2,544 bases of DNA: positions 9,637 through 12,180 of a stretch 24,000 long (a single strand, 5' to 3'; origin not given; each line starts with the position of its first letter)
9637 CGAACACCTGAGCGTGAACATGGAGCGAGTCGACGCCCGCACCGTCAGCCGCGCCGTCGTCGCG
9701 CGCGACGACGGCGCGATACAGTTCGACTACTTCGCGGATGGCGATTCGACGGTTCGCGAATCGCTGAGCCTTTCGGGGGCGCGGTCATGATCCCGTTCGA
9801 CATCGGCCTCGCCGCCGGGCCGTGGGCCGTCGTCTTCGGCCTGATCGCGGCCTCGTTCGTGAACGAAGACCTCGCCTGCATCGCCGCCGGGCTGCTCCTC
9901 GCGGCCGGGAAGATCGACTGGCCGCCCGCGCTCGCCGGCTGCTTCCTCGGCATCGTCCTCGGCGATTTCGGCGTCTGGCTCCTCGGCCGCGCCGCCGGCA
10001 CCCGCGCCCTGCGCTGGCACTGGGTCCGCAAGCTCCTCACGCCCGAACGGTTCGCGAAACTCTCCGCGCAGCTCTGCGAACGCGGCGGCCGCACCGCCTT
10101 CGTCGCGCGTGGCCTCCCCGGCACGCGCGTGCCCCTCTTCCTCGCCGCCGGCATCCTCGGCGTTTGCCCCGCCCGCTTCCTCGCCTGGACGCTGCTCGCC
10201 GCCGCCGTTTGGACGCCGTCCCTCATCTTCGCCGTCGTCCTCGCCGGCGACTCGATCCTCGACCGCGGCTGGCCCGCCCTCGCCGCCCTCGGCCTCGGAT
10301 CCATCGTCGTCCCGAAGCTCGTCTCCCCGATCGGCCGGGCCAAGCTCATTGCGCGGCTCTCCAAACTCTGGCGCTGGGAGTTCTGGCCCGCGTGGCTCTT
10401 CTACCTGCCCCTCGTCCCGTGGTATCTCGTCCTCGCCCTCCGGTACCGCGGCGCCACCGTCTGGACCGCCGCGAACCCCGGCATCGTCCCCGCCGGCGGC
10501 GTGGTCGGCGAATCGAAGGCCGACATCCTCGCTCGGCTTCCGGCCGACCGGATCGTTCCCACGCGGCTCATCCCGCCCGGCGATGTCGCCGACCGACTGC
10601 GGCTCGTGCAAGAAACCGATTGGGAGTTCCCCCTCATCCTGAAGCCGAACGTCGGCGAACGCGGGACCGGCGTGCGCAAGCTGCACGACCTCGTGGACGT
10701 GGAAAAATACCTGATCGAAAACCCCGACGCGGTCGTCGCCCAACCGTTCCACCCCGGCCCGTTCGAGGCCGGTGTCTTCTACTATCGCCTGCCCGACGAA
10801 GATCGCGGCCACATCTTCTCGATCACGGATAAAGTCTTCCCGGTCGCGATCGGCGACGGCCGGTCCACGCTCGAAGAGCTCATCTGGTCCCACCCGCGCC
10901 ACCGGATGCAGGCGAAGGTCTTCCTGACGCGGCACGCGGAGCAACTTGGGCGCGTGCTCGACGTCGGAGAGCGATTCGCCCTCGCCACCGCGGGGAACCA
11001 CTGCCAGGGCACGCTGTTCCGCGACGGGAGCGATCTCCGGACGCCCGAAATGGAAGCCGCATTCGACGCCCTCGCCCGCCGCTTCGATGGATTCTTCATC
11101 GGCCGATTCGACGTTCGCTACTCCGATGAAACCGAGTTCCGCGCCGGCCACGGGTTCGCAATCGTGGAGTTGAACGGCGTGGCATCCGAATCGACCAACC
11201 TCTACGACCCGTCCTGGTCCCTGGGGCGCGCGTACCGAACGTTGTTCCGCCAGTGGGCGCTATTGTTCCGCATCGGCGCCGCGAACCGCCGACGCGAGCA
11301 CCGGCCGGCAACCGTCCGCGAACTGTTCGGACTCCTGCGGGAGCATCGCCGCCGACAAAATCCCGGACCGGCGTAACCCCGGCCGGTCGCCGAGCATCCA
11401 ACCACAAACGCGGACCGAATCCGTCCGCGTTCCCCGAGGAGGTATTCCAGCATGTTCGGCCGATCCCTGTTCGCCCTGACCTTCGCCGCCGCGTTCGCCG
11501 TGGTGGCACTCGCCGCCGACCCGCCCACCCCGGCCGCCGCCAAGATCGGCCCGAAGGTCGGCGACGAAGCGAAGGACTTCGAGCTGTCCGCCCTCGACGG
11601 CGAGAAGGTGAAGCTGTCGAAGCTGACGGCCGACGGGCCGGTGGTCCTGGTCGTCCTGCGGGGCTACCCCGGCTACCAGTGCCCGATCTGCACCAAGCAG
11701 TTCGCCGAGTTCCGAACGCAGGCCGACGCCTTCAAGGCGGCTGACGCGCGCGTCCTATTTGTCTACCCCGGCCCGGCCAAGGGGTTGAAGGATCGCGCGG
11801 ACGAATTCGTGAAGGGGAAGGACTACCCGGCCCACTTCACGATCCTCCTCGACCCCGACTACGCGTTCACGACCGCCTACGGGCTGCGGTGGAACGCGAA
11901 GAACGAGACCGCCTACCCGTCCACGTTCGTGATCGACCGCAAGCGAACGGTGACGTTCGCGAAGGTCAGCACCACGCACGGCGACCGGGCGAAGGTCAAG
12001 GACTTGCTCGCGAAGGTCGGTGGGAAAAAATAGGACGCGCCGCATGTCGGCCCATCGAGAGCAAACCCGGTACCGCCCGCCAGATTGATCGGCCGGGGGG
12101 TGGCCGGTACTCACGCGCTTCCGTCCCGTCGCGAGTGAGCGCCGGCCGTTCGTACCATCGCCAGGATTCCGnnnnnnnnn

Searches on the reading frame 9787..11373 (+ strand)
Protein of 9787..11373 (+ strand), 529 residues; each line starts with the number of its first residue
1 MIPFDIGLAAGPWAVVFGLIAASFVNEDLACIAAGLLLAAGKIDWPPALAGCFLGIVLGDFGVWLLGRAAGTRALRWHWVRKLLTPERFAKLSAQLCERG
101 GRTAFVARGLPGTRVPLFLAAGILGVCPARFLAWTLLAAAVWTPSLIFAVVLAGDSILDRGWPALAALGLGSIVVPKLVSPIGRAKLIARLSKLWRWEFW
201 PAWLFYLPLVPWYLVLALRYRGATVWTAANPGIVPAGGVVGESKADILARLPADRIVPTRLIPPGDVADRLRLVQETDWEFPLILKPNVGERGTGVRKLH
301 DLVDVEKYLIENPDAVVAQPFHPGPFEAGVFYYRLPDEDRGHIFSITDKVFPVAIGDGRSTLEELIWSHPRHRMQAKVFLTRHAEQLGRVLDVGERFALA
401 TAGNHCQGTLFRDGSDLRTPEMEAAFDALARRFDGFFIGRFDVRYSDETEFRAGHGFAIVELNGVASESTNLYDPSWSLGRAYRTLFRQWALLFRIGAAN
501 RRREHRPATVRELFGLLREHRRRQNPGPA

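Call 67: search_protein_families(library=pfam, proteins=[window:9787-11373:+], max_evalue=0.0001)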
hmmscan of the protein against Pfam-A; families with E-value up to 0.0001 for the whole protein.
window:9787-11373:+ (529 aa): 1 family
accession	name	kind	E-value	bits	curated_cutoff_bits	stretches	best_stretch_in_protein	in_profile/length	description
PF09335.16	VTT_dom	-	1.7e-12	48.3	33.9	1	35-150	5-121/123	VTT domain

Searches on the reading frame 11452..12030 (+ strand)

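Call 67: search_protein_families(library=pfam, proteins=[window:11452-12030:+], max_evalue=0.0001)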
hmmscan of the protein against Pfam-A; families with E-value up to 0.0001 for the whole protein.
window:11452-12030:+ (193 aa): 2 families
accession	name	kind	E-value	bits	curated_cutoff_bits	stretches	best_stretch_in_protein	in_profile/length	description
PF00578.27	AhpC-TSA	-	5e-25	88.3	26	1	36-169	1-123/124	AhpC/TSA family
PF08534.16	Redoxin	-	5.3e-22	78.6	26.6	1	35-185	1-147/148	Redoxin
